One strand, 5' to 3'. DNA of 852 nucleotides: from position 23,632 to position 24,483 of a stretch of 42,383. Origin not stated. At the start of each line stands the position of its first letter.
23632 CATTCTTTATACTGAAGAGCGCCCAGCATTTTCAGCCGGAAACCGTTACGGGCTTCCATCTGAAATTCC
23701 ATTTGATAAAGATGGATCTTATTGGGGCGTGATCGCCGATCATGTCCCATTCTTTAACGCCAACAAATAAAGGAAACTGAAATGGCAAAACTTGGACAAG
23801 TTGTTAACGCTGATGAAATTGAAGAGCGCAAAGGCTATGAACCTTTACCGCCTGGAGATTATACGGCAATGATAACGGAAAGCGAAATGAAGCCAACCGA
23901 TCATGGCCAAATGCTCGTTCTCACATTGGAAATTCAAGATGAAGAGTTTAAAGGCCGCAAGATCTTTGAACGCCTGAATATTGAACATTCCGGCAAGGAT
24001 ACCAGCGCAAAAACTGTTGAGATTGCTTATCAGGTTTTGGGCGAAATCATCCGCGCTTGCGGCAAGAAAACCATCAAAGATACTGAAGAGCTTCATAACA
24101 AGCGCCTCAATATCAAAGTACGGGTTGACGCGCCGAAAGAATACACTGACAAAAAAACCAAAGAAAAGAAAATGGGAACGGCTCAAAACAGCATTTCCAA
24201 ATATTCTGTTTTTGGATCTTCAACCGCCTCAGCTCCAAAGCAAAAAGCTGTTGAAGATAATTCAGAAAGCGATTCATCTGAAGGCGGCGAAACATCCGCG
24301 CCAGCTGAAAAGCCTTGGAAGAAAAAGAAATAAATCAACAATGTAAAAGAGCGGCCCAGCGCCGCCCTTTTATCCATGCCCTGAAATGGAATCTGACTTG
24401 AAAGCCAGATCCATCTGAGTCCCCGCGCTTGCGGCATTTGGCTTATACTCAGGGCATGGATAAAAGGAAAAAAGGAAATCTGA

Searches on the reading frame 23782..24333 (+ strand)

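Call 69: search_protein_families(library=phrogs, proteins=[window:23782-24333:+], max_evalue=0.00001)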
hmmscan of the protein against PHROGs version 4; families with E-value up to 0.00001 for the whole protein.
window:23782-24333:+ (183 aa): 4 families
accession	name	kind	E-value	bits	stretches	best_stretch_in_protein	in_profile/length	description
phrog_2300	-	unknown function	9.4e-37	128.6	1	1-181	26-201/347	-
phrog_6015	-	DNA, RNA and nucleotide metabolism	5.1e-29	102.7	1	3-177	2-165/273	single strand DNA binding protein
phrog_13350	-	unknown function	3.5e-24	86.9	1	8-126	9-126/302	-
phrog_378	-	DNA, RNA and nucleotide metabolism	3.4e-09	38.2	1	10-148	7-142/163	single strand DNA binding protein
